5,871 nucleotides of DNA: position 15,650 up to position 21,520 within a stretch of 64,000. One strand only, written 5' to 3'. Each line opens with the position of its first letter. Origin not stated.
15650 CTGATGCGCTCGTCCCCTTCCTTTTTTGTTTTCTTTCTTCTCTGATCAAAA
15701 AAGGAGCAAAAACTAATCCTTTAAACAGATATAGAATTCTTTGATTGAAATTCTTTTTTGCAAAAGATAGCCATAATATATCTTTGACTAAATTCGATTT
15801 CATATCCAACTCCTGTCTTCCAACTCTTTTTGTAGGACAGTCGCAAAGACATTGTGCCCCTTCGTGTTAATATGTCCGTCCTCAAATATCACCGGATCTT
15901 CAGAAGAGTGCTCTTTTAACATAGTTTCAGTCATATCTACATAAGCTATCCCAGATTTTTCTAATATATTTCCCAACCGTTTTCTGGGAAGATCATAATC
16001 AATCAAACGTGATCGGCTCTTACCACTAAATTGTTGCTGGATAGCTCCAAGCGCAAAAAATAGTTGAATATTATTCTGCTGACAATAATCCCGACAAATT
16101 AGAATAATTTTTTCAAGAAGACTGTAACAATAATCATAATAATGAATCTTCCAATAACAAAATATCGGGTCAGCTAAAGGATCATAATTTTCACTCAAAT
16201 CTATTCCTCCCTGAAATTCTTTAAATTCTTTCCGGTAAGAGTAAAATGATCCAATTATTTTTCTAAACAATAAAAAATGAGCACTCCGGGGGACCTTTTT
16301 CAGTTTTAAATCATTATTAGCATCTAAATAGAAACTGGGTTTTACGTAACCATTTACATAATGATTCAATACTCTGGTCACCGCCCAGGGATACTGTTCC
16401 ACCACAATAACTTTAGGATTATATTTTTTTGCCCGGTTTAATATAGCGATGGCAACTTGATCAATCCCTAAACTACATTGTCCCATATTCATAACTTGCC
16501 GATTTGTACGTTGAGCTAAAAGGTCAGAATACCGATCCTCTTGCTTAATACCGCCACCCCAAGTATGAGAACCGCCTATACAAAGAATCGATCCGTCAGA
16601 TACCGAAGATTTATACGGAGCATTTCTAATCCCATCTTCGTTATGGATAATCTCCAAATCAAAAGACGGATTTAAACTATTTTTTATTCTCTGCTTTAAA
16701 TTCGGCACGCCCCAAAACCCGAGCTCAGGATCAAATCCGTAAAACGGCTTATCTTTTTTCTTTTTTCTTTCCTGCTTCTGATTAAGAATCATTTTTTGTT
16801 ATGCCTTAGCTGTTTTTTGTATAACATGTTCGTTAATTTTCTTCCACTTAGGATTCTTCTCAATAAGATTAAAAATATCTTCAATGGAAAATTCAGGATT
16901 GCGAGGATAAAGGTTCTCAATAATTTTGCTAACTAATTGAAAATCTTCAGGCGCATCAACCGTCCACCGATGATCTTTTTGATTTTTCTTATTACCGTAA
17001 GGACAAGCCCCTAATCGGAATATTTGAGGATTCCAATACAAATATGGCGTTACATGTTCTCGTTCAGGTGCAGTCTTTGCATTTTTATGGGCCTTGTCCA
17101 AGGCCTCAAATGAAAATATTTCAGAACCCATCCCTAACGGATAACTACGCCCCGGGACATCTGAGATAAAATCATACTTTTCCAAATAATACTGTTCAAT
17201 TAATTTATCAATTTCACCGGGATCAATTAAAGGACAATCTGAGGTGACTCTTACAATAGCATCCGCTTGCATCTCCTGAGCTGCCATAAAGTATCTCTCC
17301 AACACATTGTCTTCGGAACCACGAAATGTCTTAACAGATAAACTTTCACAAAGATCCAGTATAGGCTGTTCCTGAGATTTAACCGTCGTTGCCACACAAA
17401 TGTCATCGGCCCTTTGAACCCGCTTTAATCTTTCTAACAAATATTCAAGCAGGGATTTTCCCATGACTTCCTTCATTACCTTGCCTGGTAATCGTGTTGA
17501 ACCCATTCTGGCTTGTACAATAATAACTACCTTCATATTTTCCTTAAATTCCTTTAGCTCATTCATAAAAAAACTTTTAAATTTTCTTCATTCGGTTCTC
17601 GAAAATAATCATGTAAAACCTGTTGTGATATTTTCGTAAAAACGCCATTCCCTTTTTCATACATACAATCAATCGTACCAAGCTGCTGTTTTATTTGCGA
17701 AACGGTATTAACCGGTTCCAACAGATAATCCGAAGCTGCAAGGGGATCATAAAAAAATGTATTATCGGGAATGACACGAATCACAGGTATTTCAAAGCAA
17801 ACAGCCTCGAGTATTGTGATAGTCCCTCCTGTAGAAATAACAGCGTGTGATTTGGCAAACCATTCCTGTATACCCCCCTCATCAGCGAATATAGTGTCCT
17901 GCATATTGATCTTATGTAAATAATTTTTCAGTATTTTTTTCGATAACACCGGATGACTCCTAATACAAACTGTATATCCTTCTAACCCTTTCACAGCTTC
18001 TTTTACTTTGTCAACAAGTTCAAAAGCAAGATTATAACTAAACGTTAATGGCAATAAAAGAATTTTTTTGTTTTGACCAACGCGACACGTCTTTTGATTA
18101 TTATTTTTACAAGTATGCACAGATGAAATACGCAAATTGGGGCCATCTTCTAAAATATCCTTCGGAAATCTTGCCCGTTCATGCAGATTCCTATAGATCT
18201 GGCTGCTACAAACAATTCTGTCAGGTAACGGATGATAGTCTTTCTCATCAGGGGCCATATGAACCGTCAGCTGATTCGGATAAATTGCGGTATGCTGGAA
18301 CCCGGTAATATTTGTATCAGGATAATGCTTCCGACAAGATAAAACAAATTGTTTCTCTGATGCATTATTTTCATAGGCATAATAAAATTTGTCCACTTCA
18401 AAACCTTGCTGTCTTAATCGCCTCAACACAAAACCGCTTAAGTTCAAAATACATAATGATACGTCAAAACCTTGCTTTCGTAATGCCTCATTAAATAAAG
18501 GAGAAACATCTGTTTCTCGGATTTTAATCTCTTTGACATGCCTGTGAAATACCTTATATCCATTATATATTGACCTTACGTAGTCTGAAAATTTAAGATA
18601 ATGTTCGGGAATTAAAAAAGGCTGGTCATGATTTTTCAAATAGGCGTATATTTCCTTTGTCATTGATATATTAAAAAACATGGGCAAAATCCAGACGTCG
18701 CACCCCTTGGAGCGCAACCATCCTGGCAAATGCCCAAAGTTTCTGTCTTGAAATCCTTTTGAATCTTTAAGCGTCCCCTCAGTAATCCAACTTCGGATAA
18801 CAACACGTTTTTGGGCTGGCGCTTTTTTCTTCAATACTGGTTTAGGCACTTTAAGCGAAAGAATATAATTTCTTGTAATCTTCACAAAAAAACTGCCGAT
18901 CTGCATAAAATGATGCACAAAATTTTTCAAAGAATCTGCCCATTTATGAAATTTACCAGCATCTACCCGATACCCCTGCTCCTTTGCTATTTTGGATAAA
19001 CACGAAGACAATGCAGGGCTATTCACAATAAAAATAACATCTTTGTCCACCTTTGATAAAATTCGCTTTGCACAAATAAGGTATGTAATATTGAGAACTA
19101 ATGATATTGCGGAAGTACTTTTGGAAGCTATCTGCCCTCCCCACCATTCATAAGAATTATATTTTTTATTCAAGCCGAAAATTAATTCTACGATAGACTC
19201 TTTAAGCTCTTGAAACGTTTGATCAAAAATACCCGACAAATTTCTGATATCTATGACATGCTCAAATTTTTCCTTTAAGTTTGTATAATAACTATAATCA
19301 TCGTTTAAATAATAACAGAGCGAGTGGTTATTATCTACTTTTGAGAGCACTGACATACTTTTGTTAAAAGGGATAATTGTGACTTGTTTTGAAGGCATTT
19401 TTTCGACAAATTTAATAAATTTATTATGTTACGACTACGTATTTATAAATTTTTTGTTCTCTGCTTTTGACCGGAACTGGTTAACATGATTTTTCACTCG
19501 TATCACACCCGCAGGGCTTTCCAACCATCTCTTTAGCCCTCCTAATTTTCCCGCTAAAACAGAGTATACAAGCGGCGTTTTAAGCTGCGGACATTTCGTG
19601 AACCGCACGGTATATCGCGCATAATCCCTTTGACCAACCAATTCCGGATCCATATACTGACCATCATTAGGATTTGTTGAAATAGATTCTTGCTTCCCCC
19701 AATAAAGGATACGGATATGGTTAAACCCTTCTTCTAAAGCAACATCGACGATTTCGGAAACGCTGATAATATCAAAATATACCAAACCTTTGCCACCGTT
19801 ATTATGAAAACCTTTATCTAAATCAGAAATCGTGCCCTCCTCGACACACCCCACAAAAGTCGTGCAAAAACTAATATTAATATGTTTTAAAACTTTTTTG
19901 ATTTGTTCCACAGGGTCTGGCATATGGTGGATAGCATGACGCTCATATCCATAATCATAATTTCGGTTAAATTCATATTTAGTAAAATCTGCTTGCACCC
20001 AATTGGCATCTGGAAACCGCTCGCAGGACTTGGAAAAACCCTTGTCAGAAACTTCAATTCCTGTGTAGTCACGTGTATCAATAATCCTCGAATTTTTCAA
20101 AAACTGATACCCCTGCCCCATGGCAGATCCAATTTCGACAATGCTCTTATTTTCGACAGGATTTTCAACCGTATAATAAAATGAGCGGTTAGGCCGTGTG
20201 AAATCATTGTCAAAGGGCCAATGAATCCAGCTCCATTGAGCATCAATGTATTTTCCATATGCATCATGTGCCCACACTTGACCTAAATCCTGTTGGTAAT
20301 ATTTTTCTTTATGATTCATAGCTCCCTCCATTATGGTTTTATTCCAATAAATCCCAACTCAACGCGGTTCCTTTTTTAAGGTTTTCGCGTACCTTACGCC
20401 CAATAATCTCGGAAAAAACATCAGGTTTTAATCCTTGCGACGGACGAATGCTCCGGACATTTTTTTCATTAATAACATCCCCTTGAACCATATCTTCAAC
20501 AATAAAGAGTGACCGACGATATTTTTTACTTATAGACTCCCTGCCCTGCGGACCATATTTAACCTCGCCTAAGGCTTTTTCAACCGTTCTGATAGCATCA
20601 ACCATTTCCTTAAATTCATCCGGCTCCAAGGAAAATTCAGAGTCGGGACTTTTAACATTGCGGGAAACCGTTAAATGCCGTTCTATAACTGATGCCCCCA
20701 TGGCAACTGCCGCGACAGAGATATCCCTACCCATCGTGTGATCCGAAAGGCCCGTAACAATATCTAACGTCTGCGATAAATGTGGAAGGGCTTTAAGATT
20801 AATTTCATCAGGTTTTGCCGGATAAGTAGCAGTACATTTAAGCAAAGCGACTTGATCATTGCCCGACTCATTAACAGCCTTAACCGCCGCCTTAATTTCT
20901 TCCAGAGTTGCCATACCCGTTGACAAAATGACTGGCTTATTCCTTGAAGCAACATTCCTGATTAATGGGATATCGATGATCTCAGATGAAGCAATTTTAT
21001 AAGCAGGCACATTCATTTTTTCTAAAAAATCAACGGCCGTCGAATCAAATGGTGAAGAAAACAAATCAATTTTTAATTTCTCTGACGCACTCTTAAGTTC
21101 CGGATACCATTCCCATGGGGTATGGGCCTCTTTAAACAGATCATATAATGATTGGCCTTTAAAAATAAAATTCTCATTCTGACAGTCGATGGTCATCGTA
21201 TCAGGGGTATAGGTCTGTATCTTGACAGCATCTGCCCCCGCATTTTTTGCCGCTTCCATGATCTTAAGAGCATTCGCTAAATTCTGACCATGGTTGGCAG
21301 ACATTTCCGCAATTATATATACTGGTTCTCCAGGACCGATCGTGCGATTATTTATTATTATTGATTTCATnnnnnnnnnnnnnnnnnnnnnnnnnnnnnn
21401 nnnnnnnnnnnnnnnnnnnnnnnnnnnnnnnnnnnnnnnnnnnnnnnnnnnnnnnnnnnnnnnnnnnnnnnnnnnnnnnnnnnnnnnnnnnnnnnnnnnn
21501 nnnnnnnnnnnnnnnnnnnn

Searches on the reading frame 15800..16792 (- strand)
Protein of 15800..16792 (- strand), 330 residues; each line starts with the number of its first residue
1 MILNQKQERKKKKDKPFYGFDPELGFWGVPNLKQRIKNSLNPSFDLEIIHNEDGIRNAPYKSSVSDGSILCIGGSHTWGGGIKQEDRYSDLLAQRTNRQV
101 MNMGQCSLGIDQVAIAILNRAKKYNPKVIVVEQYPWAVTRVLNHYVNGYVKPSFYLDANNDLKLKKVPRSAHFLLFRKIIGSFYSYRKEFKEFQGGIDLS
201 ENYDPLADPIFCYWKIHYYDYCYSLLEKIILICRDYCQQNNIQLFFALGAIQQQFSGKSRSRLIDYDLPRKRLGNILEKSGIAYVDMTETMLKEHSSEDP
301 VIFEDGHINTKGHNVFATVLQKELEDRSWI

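Call 17: search_protein_families(library=pfam, proteins=[window:15800-16792:-], max_evalue=0.001)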
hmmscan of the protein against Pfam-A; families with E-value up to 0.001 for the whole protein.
window:15800-16792:- (330 aa): 1 family
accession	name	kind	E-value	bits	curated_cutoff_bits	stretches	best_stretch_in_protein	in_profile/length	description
PF13472.12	Lipase_GDSL_2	-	0.0007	20.6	32.9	0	71-132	1-69/178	GDSL-like Lipase/Acylhydrolase family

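Call 47: search_protein_families(library=ncbifam, proteins=[window:15800-16792:-], max_evalue=0.01)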
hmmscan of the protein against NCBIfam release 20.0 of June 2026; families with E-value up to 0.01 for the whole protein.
window:15800-16792:- (330 aa): 0 families

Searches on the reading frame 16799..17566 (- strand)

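Call 17: search_protein_families(library=pfam, proteins=[window:16799-17566:-], max_evalue=0.001)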
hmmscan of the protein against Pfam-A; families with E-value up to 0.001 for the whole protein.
window:16799-17566:- (255 aa): 2 families
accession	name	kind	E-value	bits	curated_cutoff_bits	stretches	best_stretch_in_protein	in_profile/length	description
PF02348.25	CTP_transf_3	-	5.5e-34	118.3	22.6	1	14-215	1-205/217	Cytidylyltransferase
PF12804.13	NTP_transf_3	-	2.9e-07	31.2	27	1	20-159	11-144/160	MobA-like NTP transferase domain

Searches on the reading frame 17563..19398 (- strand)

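Call 17: search_protein_families(library=pfam, proteins=[window:17563-19398:-], max_evalue=0.001)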
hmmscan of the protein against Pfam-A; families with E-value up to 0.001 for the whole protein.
window:17563-19398:- (611 aa): 0 families

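Call 47: search_protein_families(library=ncbifam, proteins=[window:17563-19398:-], max_evalue=0.01)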
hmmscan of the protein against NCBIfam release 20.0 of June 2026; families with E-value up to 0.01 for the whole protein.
window:17563-19398:- (611 aa): 2 families
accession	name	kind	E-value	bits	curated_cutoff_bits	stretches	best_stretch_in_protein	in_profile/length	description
TIGR04326.1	O_ant_LIC13510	subfamily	1.4e-17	63.3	250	1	327-573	329-574/602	TIGR04326 family surface carbohydrate biosynthesis protein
TIGR04396.2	surf_polysacc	subfamily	1.3e-06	27.9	125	1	460-601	209-346/427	surface carbohydrate biosynthesis protein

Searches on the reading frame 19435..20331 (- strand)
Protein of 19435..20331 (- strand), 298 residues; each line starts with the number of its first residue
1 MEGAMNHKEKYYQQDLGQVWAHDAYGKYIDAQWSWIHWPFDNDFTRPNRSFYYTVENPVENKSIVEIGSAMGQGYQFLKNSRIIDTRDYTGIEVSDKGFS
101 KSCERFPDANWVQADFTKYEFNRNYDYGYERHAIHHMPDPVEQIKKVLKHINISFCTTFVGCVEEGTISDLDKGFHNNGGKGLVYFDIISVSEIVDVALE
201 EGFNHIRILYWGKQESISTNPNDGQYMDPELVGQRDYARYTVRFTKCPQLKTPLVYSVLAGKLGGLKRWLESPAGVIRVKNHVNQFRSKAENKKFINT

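Call 17: search_protein_families(library=pfam, proteins=[window:19435-20331:-], max_evalue=0.001)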
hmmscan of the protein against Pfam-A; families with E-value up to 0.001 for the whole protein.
window:19435-20331:- (298 aa): 2 families
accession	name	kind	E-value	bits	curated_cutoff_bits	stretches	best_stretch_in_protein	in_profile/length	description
PF08242.18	Methyltransf_12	-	0.00028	22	30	1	65-151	1-92/98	Methyltransferase domain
PF13649.12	Methyltransf_25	-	0.00029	21.9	27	1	65-149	2-94/97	Methyltransferase domain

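Call 47: search_protein_families(library=ncbifam, proteins=[window:19435-20331:-], max_evalue=0.01)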
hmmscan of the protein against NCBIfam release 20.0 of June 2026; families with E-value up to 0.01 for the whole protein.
window:19435-20331:- (298 aa): 1 family
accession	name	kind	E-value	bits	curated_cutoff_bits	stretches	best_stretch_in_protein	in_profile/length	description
NF002463.0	PRK01683.1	equivalog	2.2e-06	27.5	297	1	39-152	11-121/258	trans-aconitate 2-methyltransferase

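Call 53: search_solved_structures(query=window:19435-20331:-, max_evalue=1)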
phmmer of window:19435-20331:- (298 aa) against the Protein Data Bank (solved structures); distinct sequences matched with E-value up to 1: 10.
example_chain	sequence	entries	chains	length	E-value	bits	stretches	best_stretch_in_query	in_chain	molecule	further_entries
3dtn_A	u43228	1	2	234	9.6e-05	24.9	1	58-141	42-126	Putative Methyltransferase MM_2633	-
5dm1_A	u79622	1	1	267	0.0045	19.4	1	8-152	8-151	Methyltransferase domain family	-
5dm2_A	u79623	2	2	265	0.0048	19.3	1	8-152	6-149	Methyltransferase domain family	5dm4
4kwc_A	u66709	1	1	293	0.0057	19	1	8-152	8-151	BpumL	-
2p35_A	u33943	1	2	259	0.018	17.4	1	37-148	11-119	Trans-aconitate 2-methyltransferase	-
2p7h_A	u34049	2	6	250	0.035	16.5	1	64-148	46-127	Hypothetical protein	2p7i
7aih_Y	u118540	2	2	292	0.049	16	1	246-291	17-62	mL40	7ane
3gu3_A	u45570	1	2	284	0.21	13.9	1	65-151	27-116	Methyltransferase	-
2gh1_A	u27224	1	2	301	0.23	13.8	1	65-151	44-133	Methyltransferase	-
3hnr_A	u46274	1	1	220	0.37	13.1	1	52-144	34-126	probable methyltransferase BT9727_4108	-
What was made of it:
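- MT290's weak structural relatives include small-molecule and peptide methyltransferases: trans-aconitate MTase and plantazolicin N-MTase (calls 47, 53).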

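Call 54: find_homologous_proteins(query=window:19435-20331:-, max_evalue=1e-10)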
Query window:19435-20331:- (298 aa): 32 proteins with E <= 1e-10 among 513 candidates.
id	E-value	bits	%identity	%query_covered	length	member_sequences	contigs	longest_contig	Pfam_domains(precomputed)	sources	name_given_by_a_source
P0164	4.6e-205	698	100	99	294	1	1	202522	-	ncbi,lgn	-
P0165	9.6e-141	486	72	96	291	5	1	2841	PF13649.13,PF08241.19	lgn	-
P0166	1.5e-140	486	72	95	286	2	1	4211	PF13649.13,PF08241.19,PF08242.19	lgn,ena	-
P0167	2.3e-132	459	66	97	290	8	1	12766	-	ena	-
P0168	9.2e-132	457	67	96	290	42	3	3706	PF13649.13,PF08241.19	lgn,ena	-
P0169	1.7e-125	436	63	95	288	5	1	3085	PF13649.13,PF08241.19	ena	-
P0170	1.3e-116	407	59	97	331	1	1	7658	-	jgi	-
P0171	1.8e-107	377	71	77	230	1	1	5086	-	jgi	-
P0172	3.6e-97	343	52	95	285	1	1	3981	-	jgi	jgi:hypothetical protein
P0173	4.6e-97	343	53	95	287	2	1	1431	-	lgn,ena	-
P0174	5.1e-94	333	51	95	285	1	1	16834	-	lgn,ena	-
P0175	3.4e-91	324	53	86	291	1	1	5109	PF13489.13,PF13649.13,PF08241.19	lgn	-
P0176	1.9e-89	318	53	89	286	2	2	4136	PF08241.19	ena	-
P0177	2.3e-85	305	48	89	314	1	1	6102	PF13489.13,PF13649.13,PF08241.19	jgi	-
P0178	6.3e-82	293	49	87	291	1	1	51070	PF13489.13,PF13649.13,PF08241.19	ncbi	-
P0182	1.0e-67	247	42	92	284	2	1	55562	PF13649.13,PF08241.19,PF08242.19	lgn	-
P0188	5.2e-50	188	38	85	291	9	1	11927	-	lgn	-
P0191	8.9e-49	184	36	93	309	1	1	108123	-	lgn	-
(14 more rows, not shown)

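Call 55: find_encoding_contigs(protein=P0182, flank=8000, max_places=1)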
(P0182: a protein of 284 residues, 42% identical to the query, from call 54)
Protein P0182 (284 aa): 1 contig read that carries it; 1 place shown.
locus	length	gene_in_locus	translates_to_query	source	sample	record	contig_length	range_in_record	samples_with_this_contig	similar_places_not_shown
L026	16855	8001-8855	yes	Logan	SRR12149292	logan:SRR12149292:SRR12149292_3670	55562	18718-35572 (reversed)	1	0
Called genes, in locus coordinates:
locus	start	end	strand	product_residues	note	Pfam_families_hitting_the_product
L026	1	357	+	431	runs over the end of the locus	-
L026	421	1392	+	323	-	-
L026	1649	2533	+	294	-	PF01073:3Beta_HSD (faint), PF01370:Epimerase, PF05368:NmrA (weak), PF07993:NAD_binding_4 (faint), PF13460:NAD_binding_10 (weak), PF16363:GDP_Man_Dehyd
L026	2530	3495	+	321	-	PF00535:Glycos_transf_2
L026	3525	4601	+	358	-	PF01073:3Beta_HSD (weak), PF01370:Epimerase, PF02719:Polysacc_synt_2, PF04321:RmlD_sub_bind (faint), PF16363:GDP_Man_Dehyd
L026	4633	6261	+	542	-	PF01041:DegT_DnrJ_EryC1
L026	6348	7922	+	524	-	-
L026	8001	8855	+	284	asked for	PF08241:Methyltransf_11 (faint), PF08242:Methyltransf_12 (weak), PF13649:Methyltransf_25 (weak)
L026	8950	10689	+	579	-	-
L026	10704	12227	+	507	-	PF02310:B12-binding, PF04055:Radical_SAM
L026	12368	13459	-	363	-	PF01041:DegT_DnrJ_EryC1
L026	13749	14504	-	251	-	PF13489:Methyltransf_23, PF08241:Methyltransf_11, PF08242:Methyltransf_12 (weak), PF13649:Methyltransf_25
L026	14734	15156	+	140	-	PF00293:NUDIX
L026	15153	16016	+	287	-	PF01073:3Beta_HSD (faint), PF01370:Epimerase, PF04321:RmlD_sub_bind (weak), PF07993:NAD_binding_4 (faint), PF16363:GDP_Man_Dehyd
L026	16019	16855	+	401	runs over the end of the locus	PF13489:Methyltransf_23, PF08484:Methyltransf_14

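Call 56: find_encoding_contigs(protein=P0191, flank=8000, max_places=1)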
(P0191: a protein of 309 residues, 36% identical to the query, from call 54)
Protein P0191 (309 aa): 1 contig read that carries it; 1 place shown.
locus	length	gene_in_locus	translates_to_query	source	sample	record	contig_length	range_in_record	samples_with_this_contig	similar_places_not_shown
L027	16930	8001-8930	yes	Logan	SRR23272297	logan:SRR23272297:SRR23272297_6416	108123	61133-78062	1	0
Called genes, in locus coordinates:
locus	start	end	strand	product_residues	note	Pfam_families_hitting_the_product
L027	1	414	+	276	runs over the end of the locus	-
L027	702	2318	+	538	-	PF02310:B12-binding, PF04055:Radical_SAM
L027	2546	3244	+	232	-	PF01501:Glyco_transf_8 (weak)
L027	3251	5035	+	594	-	-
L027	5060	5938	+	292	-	PF00793:DAHP_synth_1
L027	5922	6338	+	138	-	PF00571:CBS (weak)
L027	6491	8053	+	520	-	-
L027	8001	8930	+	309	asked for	-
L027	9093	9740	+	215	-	PF02348:CTP_transf_3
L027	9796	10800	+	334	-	PF04055:Radical_SAM, PF13353:Fer4_12 (weak), PF13186:SPASM (weak)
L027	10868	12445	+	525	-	-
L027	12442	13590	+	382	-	-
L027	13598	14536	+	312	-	PF01522:Polysacc_deac_1 (weak)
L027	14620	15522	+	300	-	PF00535:Glycos_transf_2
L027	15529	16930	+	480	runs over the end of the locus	-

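Call 57: find_encoding_contigs(protein=P0188, flank=8000, max_places=1)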
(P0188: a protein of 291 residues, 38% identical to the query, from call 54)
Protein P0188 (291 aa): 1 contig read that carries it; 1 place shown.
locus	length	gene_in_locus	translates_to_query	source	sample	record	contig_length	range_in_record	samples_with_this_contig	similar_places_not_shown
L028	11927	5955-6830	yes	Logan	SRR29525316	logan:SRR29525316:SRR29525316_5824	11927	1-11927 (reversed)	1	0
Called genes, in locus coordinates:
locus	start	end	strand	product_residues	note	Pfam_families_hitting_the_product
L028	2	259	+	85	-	?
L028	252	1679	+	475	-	PF01943:Polysacc_synt, PF13440:Polysacc_synt_3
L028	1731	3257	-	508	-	-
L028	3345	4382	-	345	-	PF01636:APH (weak)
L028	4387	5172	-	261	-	PF00106:adh_short, PF23441:SDR, PF13561:adh_short_C2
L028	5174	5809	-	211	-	-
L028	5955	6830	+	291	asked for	-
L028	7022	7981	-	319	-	PF05050:Methyltransf_21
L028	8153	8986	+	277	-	PF05050:Methyltransf_21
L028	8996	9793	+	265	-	-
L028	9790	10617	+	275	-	-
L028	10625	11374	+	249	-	PF02348:CTP_transf_3, PF12804:NTP_transf_3 (weak)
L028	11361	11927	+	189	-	?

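Call 58: find_encoding_contigs(protein=P0174, flank=8000, max_places=1)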
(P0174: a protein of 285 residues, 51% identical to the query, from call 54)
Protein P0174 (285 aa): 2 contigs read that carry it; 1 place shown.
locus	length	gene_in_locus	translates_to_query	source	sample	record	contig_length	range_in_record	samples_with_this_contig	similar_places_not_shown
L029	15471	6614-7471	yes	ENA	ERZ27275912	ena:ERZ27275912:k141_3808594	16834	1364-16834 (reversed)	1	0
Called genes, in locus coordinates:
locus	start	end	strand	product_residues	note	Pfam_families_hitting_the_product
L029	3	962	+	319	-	?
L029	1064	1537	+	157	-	PF03592:Terminase_2 (weak)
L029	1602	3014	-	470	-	PF13148:DUF3987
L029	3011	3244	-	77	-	PF12728:HTH_17 (weak)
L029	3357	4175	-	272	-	-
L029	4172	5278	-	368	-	PF00589:Phage_integrase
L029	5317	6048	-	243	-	PF03358:FMN_red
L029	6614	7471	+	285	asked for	-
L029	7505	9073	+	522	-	-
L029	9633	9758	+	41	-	-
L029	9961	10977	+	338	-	PF12849:PBP_like_2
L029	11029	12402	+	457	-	PF12501:DUF3708, PF00528:BPD_transp_1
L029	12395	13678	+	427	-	PF11812:DUF3333, PF00528:BPD_transp_1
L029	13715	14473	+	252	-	PF02463:SMC_N (faint), PF00005:ABC_tran, PF13304:AAA_21 (weak)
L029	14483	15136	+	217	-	PF01895:PhoU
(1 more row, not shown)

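Call 82: search_protein_families(library=phrogs, proteins=[window:19435-20331:-], max_evalue=0.01)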
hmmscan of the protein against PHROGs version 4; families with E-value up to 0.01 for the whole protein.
window:19435-20331:- (298 aa): 1 family
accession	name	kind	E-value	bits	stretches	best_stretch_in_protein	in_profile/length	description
phrog_22502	-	other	0.0003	21.6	1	59-150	70-164/276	methyltransferase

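Call 83: search_protein_families(library=padloc, proteins=[window:19435-20331:-], max_evalue=0.01)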
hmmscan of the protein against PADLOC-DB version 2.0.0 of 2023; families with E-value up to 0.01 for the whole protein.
window:19435-20331:- (298 aa): 0 families

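Call 98: search_protein_families(library=ncbifam, proteins=[L026:8950-10689:+], max_evalue=0.001)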
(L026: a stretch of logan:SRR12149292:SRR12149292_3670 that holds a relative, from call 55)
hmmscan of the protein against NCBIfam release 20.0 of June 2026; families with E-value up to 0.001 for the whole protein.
L026:8950-10689:+ (579 aa): 0 families

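Call 100: search_protein_families(library=ncbifam, proteins=[L027:10868-12445:+, L027:12442-13590:+, L027:3251-5035:+], max_evalue=0.01)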
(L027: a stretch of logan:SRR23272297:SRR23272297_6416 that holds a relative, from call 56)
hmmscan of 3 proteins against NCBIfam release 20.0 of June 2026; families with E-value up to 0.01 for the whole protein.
L027:10868-12445:+ (525 aa): 2 families
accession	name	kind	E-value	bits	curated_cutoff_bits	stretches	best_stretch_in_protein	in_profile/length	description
TIGR04326.1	O_ant_LIC13510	subfamily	1.1e-16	60.4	250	1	220-472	320-578/602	TIGR04326 family surface carbohydrate biosynthesis protein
NF046086.1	BFO_1060_trans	domain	1e-05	24.9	200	1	355-488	207-338/365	BFO_1060 family glycosyltransferase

L027:12442-13590:+ (382 aa): 0 families

L027:3251-5035:+ (594 aa): 0 families

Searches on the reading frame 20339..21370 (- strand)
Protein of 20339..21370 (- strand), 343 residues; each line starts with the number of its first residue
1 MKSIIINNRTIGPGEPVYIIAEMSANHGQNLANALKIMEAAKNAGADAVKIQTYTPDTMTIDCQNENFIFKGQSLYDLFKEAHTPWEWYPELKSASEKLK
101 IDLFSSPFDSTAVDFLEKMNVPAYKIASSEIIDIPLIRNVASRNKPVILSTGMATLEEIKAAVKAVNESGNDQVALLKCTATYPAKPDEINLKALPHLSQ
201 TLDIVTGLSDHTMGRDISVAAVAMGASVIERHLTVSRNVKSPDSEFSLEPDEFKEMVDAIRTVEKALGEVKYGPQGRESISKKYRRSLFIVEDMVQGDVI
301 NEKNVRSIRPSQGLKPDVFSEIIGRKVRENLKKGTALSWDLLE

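Call 17: search_protein_families(library=pfam, proteins=[window:20339-21370:-], max_evalue=0.001)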
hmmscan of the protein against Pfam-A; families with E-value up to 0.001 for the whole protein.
window:20339-21370:- (343 aa): 2 families
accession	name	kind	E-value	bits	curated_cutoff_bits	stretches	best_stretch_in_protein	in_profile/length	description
PF03102.20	NeuB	-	6.1e-89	298.1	22.1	1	38-271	2-240/241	NeuB family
PF08666.17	SAF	-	3.7e-10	40.6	21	1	285-343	1-63/63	SAF domain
